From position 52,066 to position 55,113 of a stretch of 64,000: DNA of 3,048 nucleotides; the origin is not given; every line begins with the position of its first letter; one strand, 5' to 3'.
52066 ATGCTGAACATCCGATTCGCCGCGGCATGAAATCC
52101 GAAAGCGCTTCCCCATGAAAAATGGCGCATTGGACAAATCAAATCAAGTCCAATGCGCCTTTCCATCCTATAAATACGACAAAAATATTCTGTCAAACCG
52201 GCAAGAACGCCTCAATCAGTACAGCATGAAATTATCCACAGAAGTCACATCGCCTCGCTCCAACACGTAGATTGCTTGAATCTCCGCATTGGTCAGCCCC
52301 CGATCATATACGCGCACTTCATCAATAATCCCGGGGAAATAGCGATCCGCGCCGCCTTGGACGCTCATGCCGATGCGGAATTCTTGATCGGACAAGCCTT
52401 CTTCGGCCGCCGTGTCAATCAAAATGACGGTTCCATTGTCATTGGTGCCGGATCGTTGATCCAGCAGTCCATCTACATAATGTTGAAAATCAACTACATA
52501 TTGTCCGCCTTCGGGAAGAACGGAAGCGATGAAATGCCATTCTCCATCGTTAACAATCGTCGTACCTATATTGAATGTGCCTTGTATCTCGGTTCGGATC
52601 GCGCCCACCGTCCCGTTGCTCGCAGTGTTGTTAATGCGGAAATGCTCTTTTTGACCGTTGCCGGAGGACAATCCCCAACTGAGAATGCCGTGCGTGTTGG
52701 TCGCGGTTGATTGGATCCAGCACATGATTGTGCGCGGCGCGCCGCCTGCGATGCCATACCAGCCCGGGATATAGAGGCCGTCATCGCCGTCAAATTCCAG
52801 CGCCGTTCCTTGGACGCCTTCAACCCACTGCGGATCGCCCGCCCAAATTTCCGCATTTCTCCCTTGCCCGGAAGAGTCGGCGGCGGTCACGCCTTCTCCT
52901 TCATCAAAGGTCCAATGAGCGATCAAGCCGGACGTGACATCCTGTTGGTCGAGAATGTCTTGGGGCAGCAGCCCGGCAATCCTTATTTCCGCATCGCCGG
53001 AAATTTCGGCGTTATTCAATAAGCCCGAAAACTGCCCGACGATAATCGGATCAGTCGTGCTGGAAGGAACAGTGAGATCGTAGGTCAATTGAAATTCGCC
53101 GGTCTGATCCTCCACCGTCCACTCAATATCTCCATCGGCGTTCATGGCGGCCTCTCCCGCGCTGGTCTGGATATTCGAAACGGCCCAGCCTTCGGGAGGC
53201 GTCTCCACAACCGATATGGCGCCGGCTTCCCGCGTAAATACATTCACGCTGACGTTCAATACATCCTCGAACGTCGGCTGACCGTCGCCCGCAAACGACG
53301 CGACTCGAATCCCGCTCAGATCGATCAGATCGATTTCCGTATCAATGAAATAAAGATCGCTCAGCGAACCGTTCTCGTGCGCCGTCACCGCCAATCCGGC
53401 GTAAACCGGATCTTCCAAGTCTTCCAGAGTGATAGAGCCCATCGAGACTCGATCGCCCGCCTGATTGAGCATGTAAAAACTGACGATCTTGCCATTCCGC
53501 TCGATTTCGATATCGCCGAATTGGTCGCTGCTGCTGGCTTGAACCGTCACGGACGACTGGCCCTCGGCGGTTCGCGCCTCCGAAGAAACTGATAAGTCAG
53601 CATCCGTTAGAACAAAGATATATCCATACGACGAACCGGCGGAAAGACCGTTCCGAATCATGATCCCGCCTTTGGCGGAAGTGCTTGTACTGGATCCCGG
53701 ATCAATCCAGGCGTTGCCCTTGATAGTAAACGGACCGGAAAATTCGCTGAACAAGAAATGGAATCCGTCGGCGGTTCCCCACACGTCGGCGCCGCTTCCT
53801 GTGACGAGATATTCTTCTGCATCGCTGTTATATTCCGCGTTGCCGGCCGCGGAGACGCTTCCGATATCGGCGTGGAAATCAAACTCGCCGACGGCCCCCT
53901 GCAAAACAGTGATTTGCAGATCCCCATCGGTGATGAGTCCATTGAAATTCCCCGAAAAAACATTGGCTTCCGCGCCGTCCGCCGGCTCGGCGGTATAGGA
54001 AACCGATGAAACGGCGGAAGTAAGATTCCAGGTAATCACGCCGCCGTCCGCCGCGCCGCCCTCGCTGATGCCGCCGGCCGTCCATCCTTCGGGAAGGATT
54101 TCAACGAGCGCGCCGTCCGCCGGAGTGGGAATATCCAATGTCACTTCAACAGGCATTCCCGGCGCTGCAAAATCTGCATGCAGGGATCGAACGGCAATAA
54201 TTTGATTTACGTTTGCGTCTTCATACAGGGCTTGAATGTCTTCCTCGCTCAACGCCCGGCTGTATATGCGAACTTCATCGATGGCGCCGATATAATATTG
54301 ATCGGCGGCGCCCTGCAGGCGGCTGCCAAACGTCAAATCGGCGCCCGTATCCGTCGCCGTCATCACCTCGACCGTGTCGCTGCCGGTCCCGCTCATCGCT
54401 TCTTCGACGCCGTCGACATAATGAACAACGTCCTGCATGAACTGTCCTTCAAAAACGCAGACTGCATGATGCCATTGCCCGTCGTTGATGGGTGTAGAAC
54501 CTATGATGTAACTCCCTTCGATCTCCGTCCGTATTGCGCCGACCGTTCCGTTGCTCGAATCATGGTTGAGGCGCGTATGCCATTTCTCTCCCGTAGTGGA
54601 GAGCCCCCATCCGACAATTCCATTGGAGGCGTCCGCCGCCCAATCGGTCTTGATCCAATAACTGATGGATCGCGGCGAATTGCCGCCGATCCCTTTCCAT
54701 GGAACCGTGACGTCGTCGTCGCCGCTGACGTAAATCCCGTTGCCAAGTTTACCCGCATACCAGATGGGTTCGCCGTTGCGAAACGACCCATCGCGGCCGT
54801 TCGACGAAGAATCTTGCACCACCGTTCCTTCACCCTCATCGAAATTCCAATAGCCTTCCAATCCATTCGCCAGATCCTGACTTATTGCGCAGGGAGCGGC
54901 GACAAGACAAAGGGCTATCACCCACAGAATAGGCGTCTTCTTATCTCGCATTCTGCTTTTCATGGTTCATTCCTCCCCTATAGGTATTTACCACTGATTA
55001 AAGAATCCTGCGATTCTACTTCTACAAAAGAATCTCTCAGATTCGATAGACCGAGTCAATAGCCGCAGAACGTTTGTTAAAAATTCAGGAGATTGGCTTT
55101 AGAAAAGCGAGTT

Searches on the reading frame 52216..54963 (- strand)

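Call 66: search_protein_families(library=pfam, proteins=[window:52216-54963:-], max_evalue=0.00001)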
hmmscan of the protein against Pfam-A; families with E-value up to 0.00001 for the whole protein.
window:52216-54963:- (915 aa): 2 families
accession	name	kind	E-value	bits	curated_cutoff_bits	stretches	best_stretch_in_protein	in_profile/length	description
PF13385.13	Laminin_G_3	-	4.4e-32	111.8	27.6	2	81-244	3-151/151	Concanavalin A-like lectin/glucanases superfamily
PF02210.31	Laminin_G_2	-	8.8e-07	29.9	22.9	0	153-233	46-123/126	Laminin G domain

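Call 67: search_protein_families(library=padloc, proteins=[window:52216-54963:-], max_evalue=0.001)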
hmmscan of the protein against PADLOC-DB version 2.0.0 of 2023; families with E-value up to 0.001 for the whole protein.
window:52216-54963:- (915 aa): 0 families
